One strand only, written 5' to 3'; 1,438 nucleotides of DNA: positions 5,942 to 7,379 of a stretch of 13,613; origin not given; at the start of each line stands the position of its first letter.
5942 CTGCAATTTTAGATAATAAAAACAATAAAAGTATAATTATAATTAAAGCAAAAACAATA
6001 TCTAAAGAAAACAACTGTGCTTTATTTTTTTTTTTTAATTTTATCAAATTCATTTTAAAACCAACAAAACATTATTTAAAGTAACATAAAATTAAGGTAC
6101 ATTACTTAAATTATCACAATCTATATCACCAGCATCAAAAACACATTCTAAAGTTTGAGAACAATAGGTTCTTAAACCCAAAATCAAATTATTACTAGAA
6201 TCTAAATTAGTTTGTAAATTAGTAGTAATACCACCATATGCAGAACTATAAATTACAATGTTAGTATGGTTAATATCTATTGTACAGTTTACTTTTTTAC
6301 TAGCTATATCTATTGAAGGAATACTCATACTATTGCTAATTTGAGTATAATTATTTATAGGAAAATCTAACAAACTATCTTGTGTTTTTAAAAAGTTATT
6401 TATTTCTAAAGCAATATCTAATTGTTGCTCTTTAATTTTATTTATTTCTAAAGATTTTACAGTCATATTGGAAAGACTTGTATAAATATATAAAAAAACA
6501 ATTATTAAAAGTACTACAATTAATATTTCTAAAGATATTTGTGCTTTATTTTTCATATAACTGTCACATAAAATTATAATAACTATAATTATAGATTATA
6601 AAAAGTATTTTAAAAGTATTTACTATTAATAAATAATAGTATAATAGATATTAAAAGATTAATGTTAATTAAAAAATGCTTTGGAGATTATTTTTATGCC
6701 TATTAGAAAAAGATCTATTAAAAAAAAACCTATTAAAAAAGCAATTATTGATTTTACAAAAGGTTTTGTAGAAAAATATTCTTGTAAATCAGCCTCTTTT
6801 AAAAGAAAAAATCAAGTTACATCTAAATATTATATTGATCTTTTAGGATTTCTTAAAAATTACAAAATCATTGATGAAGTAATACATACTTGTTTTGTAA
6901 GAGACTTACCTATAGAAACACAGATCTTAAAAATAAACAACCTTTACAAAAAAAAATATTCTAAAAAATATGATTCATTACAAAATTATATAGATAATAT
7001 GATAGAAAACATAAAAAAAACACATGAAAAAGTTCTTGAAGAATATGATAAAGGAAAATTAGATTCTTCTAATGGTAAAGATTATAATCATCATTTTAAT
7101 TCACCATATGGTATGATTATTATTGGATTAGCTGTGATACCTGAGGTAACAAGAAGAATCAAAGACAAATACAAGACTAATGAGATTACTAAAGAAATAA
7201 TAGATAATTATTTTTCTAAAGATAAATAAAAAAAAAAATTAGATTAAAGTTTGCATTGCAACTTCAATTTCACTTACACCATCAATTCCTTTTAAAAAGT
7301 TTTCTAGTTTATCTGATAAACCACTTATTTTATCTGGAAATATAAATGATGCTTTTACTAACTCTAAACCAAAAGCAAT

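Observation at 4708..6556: Four-gene, translationally coupled operon of pilin-like proteins with no recognisable globular domains and no assembly machinery in cis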

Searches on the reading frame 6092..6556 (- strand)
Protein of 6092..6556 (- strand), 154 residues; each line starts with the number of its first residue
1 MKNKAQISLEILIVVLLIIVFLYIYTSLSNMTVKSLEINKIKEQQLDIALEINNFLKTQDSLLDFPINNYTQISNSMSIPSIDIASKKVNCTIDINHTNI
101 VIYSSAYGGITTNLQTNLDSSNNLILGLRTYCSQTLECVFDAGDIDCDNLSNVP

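Call 3: search_protein_families(library=pfam, proteins=[window:6092-6556:-], max_evalue=10)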
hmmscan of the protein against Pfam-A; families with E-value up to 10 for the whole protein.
window:6092-6556:- (154 aa): 4 families
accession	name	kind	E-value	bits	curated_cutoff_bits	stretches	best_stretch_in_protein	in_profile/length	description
PF19215.5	CoV_NSP15_C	-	0.0015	18.9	23.9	1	27-105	69-144/154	Coronavirus replicase NSP15, uridylate-specific endoribonuclease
PF02326.20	YMF19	-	0.25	12.7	22.6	1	17-81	15-79/84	Plant ATP synthase F0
PF21954.1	TUNAR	-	1.9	8.9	27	1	13-28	33-48/48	TUNAR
PF04021.17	Class_IIIsignal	-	2.4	8.7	23.7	0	3-24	1-26/27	Class III signal peptide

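Call 4: search_protein_families(library=ncbifam, proteins=[window:6092-6556:-], max_evalue=10)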
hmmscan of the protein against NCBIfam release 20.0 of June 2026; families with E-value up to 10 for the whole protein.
window:6092-6556:- (154 aa): 1 family
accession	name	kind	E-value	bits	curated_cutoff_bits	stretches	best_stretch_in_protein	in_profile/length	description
NF007963.0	PRK10683.1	equivalog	0.028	13.8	489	1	11-72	37-101/317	putrescine ABC transporter permease PotH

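Call 6: find_encoding_contigs(protein=window:6092-6556:-, flank=10000, max_places=6)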
Protein window:6092-6556:- (154 aa): 5 contigs read that carry it; 4 places shown.
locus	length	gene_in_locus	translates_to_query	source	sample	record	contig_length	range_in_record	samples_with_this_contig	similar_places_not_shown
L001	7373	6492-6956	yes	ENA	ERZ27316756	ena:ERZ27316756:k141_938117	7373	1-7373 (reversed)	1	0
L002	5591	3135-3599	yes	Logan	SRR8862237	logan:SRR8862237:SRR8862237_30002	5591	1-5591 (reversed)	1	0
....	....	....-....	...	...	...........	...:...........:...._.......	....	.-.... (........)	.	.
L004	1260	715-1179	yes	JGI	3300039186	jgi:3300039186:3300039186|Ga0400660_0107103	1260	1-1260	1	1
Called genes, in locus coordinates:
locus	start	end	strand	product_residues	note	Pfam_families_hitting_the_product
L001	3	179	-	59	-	?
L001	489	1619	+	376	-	PF13784:Fic_N, PF02661:Fic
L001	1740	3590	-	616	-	PF13522:GATase_6, PF13537:GATase_7, PF01380:SIS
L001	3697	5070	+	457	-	PF18144:SMODS (weak), PF01909:NTP_transf_2, PF09249:tRNA_NucTransf2, PF21133:CAA_C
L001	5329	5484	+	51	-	PF07754:Ribosomal_aS21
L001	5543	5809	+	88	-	PF00736:EF1_GNE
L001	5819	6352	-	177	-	-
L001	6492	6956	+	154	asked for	-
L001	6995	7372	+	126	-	?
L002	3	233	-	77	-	?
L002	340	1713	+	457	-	PF18144:SMODS (weak), PF01909:NTP_transf_2, PF09249:tRNA_NucTransf2, PF21133:CAA_C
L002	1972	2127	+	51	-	PF07754:Ribosomal_aS21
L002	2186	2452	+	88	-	PF00736:EF1_GNE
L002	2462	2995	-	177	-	-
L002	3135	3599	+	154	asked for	-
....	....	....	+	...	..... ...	-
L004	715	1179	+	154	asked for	-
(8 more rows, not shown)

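Call 8: find_homologous_proteins(query=window:6092-6556:-, max_evalue=0.01)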
Query window:6092-6556:- (154 aa): 4 proteins with E <= 0.01 among 27 candidates.
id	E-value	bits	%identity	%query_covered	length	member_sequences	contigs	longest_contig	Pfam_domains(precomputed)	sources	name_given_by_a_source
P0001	1.2e-89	316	100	100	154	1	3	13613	-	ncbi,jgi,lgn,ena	jgi:hypothetical protein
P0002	1.7e-73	263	86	100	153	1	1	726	-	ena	-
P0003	4.6e-57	210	70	100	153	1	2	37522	-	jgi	jgi:uncharacterized protein (UPF0333 family)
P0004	3.7e-56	207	83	81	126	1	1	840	-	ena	-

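Call 10: find_encoding_contigs(protein=P0003, flank=10000, max_places=4)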
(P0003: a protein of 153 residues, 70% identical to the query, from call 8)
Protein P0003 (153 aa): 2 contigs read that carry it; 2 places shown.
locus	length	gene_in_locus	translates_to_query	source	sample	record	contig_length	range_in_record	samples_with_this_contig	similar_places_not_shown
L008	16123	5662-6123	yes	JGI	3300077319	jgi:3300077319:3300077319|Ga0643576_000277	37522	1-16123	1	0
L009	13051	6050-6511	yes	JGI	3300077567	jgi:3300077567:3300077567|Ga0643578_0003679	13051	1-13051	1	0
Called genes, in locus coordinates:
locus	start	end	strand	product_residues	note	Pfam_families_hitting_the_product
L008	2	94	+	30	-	?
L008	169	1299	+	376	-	PF13784:Fic_N, PF02661:Fic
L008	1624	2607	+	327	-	PF02661:Fic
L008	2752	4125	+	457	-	PF18144:SMODS (faint), PF01909:NTP_transf_2, PF09249:tRNA_NucTransf2, PF21133:CAA_C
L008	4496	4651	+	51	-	PF07754:Ribosomal_aS21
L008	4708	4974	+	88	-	PF00736:EF1_GNE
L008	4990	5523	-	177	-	-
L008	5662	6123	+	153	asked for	-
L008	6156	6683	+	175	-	-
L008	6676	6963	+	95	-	-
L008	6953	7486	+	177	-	-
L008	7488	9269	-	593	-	PF04068:Fer4_RLI, PF13237:Fer4_10 (faint), PF00037:Fer4 (weak), PF02463:SMC_N (faint), PF00005:ABC_tran, PF13304:AAA_21 (faint), PF00005:ABC_tran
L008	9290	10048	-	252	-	-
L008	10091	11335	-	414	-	PF00308:Bac_DnaA (weak), PF00004:AAA, PF25361:AAA_lid_RFC1 (weak)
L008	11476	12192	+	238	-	PF00705:PCNA_N, PF02747:PCNA_C (weak)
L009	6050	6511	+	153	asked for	-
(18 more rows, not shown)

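Call 37: search_solved_structures(query=A3, max_evalue=10)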
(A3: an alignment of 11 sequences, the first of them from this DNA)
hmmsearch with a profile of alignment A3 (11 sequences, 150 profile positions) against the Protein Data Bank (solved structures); distinct sequences matched with E-value up to 10: 1.
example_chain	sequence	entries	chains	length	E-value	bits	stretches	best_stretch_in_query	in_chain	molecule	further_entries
8z4d_1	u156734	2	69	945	2.3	11.5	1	32-72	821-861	Flagellar M-ring protein,Flagellar motor switch protein FliG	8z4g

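Call 41: find_homologous_proteins(query=A3, max_evalue=0.01)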
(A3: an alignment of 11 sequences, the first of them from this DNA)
Query A3 (11 sequences) (154 aa, profile of the alignment): 32 proteins with E <= 0.01 among 8000 candidates.
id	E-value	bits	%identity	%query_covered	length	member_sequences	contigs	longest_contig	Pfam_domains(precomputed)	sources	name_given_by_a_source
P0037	3.5e-55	204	36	94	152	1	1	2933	-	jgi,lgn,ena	-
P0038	5.7e-55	203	36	95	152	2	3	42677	-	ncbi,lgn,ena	ncbi:MAG: hypothetical protein WCF78_00155 [archaeon]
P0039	7.7e-55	203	35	94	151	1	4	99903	-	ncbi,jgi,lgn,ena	-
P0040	6.6e-54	200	45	65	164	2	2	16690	-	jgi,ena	-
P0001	1.3e-52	196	100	100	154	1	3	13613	-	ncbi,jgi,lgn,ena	jgi:hypothetical protein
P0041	2.3e-52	195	42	65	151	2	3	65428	-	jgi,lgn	-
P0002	9.4e-52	193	86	100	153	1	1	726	-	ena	-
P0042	6.4e-51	190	36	92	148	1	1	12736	-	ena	-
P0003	6.5e-51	190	70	100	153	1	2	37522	-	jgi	jgi:uncharacterized protein (UPF0333 family)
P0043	8.8e-51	190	34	91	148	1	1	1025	-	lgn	-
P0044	1.1e-50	190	33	92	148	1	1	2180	-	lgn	-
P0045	1.1e-50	190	36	91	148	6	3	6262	-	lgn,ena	-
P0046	2.8e-50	188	33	91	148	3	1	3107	-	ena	-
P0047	5.0e-50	187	35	92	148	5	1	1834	-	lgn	-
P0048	5.6e-50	187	34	92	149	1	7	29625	-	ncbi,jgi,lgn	jgi:hypothetical protein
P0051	9.3e-50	187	34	92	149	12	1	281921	-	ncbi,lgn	-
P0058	1.0e-42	164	28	82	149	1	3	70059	-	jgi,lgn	-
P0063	5.9e-37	145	44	62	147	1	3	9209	-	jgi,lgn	-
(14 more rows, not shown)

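Call 45: find_encoding_contigs(protein=P0051, flank=10000, max_places=2)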
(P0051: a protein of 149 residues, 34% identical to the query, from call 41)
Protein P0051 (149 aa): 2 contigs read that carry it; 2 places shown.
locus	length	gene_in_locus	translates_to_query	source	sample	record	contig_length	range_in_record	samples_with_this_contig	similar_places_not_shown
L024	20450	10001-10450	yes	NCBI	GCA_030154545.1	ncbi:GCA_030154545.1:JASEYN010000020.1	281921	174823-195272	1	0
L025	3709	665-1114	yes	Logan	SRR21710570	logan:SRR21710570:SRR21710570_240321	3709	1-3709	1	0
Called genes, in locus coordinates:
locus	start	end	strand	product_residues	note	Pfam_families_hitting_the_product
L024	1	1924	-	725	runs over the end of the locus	PF00270:DEAD, PF04851:ResIII, PF00271:Helicase_C, PF21280:Helicase_dom4_arc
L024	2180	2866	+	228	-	PF22199:FKBP26_IF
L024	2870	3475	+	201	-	PF00227:Proteasome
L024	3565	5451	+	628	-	PF17214:KH_TffA, PF00753:Lactamase_B, PF16661:Lactamase_B_6, PF23023:Anti-Pycsar_Apyc1, PF12706:Lactamase_B_2 (weak), PF10996:Beta-Casp, PF07521:RMMBL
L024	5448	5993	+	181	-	PF13238:AAA_18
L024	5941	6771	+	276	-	-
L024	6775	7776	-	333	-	PF01866:Diphthamide_syn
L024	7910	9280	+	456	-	PF01909:NTP_transf_2, PF09249:tRNA_NucTransf2, PF21133:CAA_C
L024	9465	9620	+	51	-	PF07754:Ribosomal_aS21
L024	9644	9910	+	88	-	PF00736:EF1_GNE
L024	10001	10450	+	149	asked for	-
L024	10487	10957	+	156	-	-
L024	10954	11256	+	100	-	-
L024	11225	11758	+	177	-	-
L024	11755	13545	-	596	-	PF04068:Fer4_RLI, PF00037:Fer4 (weak), PF02463:SMC_N, PF00005:ABC_tran, PF13304:AAA_21 (faint), PF00005:ABC_tran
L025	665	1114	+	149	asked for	-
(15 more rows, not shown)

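Call 51: predict_structure(alignment_id=A6)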
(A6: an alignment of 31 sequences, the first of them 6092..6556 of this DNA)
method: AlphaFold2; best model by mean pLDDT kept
length: 154 residues; sequences in the alignment: 31
mean_pLDDT: 84.3   pTM: 0.73
mean pLDDT of the five models: 84.3, 83.0, 82.7, 82.6, 80.9
residues with pLDDT >= 90: 63; 70-90: 71; 50-70: 17; < 50: 3
segments of 3 or more residues with pLDDT < 50: 152-154
pLDDT, mean of each block of 10 residues (from residue 1): 78 96 95 92 94 89 66 81 86 90 89 84 76 87 78 42
secondary structure, 60 per line:
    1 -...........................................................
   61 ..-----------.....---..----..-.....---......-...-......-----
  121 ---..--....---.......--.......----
elements in order: H2-62 E74-78 E91-95 E99-104 E110-115 E128-131 E135-141 E144-150

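Call 54: fold_search(model_id=the predicted structure, library=pdb)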
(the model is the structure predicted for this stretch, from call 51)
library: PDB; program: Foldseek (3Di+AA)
matches with E <= 10: 454; with E <= 0.001: 0
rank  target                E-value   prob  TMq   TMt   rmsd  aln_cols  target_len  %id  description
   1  9a1v_B                2.4e-01  0.18  0.19  0.14  13.0       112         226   15  Integrative model of Nucleotide excision repair complex of XPA and RPA on 5' junction substrate (released 2022-08-30)
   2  5w7z_A                4.2e-01  0.20  0.24  0.11  13.6       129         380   10  Crystal structure of DNA polymerase III subunit beta from Rickettsia conorii (released 2017-07-26)
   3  7st9_G                4.2e-01  0.10  0.19  0.10  13.7       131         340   14  Open state of Rad24-RFC:9-1-1 bound to a 5' ss/dsDNA junction (released 2022-03-23)
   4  6ptv_C                5.0e-01  0.18  0.23  0.11  12.6       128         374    8  Crystal structure of a DnaN sliding clamp (DNA polymerase III subunit beta) from Rickettsia rickettsii bound to grisel (released 2019-08-07)
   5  6epi_F                5.0e-01  0.09  0.14  0.07  12.3       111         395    7  Structure of the epsilon_1 / zeta_1 antitoxin / toxin system from Neisseria gonorrhoeae in complex with UNAM-4P. (released 2018-05-02)
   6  6dm6_A                5.3e-01  0.38  0.24  0.11   8.0        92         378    9  Structure of DNA polymerase III subunit beta from Rickettsia conorii in complex with a natural product (released 2019-06-12)
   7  6ptv_A                5.6e-01  0.20  0.25  0.11  13.8       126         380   10  Crystal structure of a DnaN sliding clamp (DNA polymerase III subunit beta) from Rickettsia rickettsii bound to grisel (released 2019-08-07)
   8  7uie_H                5.6e-01  0.08  0.18  0.08  13.5        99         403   13  Crystal structure of HcE-JLE-G6 (released 2023-04-05)
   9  6jir_A                5.9e-01  0.35  0.25  0.11   7.2        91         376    9  Crystal structure of C. crescentus beta sliding clamp with PEG bound to putative beta-motif tethering region (released 2019-11-27)
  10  7stb_G                5.9e-01  0.09  0.19  0.10  13.6       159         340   12  Closed state of Rad24-RFC:9-1-1 bound to a 5' ss/dsDNA junction (released 2022-03-23)
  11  7bny_B                6.3e-01  0.11  0.17  0.18  14.6        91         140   10  Structure of 2A protein from encephalomyocarditis virus (EMCV) (released 2021-12-08)
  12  7nwt_CC               6.7e-01  0.16  0.19  0.23  11.6        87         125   14  Initiated 70S ribosome in complex with 2A protein from encephalomyocarditis virus (EMCV) (released 2021-12-15)
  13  6ptv_D                6.7e-01  0.15  0.24  0.11  13.2       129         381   11  Crystal structure of a DnaN sliding clamp (DNA polymerase III subunit beta) from Rickettsia rickettsii bound to grisel (released 2019-08-07)
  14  9pd3_O                6.7e-01  0.06  0.14  0.12  14.9        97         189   12  NER dual incision complex - DuIS (released 2026-02-18)
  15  6epg_F                7.1e-01  0.08  0.14  0.07  12.2       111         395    7  Structure of the epsilon_1 / zeta_1 antitoxin / toxin system from Neisseria gonorrhoeae. (released 2018-05-02)
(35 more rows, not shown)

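Call 55: search_protein_families(library=pfam, alignment_id=A6, max_evalue=10)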
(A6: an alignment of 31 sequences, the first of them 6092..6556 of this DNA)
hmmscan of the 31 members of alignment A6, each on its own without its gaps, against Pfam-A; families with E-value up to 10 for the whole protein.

A. member 1, window:6092-6556:- (154 aa): 4 families
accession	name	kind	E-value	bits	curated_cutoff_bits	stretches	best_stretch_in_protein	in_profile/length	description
PF19215.5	CoV_NSP15_C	-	0.0015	18.9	23.9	1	27-105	69-144/154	Coronavirus replicase NSP15, uridylate-specific endoribonuclease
PF02326.20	YMF19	-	0.25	12.7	22.6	1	17-81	15-79/84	Plant ATP synthase F0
PF21954.1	TUNAR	-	1.9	8.9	27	1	13-28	33-48/48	TUNAR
PF04021.17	Class_IIIsignal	-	2.4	8.7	23.7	0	3-24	1-26/27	Class III signal peptide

B. families by the number of members that match (of 31 scanned): 26 families (the first 25 are shown)
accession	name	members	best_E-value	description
PF04021.17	Class_IIIsignal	10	0.0033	Class III signal peptide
PF04805.17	Pox_E10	9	0.0076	E10-like protein conserved region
PF09930.14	DUF2162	4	0.016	Predicted transporter (DUF2162)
PF23906.1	DUF7248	3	0.013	Family of unknown function (DUF7248)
PF06129.17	Chordopox_G3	3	0.03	Chordopoxvirus G3 protein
PF02326.20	YMF19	3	0.19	Plant ATP synthase F0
PF19215.5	CoV_NSP15_C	2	0.0015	Coronavirus replicase NSP15, uridylate-specific endoribonuclease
PF12698.13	ABC2_membrane_3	2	0.0058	ABC-2 family transporter protein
PF18106.7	Rol_Rep_N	2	0.0076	Rolling Circle replication initiation protein N-terminal domain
PF25012.1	DUF7786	1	0.0078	Family of unknown function (DUF7786)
PF24053.1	DUF7356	1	0.015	Domain of unknown function (DUF7356)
PF05264.16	CfAFP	1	0.016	Choristoneura fumiferana antifreeze protein (CfAFP)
PF19231.4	DUF5884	1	0.049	Family of unknown function (DUF5884)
PF15283.12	DUF4595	1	0.051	Domain of unknown function (DUF4595) with porin-like fold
PF05436.16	MF_alpha_N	1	0.095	Mating factor alpha precursor N-terminus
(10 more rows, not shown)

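Call 70: find_encoding_contigs(protein=P0058, flank=10000, max_places=2)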
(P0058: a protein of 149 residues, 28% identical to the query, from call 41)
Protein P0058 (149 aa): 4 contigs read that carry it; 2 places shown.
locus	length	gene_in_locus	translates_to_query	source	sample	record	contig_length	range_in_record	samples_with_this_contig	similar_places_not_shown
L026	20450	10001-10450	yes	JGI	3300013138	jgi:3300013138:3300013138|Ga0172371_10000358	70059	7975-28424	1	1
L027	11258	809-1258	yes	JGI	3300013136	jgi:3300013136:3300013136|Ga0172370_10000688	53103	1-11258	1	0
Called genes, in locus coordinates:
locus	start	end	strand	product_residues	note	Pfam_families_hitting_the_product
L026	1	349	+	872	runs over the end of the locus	PF00690:Cation_ATPase_N, PF00122:E1-E2_ATPase, PF00702:Hydrolase, PF13246:Cation_ATPase, PF00689:Cation_ATPase_C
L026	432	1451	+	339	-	-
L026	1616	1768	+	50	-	-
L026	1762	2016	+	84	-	-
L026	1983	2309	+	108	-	PF02452:PemK_toxin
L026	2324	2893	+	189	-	PF13189:Cytidylate_kin2, PF13207:AAA_17 (weak), PF13238:AAA_18, PF13671:AAA_33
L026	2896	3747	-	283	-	PF02811:PHP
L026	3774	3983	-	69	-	PF00125:Histone, PF00808:CBFD_NFYB_HMF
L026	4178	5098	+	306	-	-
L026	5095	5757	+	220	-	PF00753:Lactamase_B, PF13483:Lactamase_B_3, PF12706:Lactamase_B_2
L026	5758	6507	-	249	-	PF00528:BPD_transp_1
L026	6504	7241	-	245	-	PF03215:Rad17 (faint), PF01637:ATPase_2 (faint), PF00005:ABC_tran, PF13304:AAA_21 (faint)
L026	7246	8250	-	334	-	PF13379:NMT1_2, PF09084:NMT1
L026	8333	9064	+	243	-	PF01978:TrmB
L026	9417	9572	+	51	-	PF07754:Ribosomal_aS21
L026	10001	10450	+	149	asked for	-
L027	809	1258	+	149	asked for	-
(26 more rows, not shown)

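Call 71: find_encoding_contigs(protein=P0063, flank=10000, max_places=2)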
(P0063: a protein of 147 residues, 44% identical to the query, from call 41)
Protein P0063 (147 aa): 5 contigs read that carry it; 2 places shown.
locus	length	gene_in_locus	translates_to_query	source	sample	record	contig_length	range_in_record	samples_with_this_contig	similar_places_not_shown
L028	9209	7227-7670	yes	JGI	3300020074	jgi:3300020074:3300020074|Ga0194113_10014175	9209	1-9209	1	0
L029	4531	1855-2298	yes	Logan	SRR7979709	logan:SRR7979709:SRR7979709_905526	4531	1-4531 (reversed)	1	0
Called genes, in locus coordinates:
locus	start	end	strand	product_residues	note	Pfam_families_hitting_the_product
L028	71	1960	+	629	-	PF17214:KH_TffA, PF00753:Lactamase_B, PF16661:Lactamase_B_6, PF23023:Anti-Pycsar_Apyc1, PF12706:Lactamase_B_2, PF10996:Beta-Casp, PF07521:RMMBL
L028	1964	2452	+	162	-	PF13207:AAA_17 (weak), PF13238:AAA_18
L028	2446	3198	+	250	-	-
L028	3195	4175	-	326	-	PF01866:Diphthamide_syn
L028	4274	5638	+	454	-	PF01909:NTP_transf_2, PF09249:tRNA_NucTransf2, PF21133:CAA_C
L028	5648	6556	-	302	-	-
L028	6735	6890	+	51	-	PF07754:Ribosomal_aS21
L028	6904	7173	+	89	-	PF00736:EF1_GNE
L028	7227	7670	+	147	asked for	-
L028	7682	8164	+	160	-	-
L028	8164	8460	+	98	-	-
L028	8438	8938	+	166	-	-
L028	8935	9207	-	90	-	?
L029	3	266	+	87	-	?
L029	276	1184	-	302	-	-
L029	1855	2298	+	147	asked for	-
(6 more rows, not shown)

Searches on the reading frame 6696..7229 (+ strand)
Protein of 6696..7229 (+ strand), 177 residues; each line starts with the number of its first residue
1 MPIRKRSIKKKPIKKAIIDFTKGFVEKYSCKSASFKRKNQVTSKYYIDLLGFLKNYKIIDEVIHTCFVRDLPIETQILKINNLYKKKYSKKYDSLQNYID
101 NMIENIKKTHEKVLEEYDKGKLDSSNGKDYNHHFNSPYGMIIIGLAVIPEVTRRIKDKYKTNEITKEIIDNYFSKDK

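Call 69: search_protein_families(library=pfam, proteins=[window:6696-7229:+], max_evalue=0.1)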
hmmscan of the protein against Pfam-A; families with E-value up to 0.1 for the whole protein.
window:6696-7229:+ (177 aa): 2 families
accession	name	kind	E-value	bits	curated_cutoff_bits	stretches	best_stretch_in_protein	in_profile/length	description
PF13526.11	DUF4125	-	0.021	14.9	25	1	31-123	58-151/197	Protein of unknown function (DUF4125)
PF08926.16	DUF1908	-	0.032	13.7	27.5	0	74-111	117-154/281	Domain of unknown function (DUF1908)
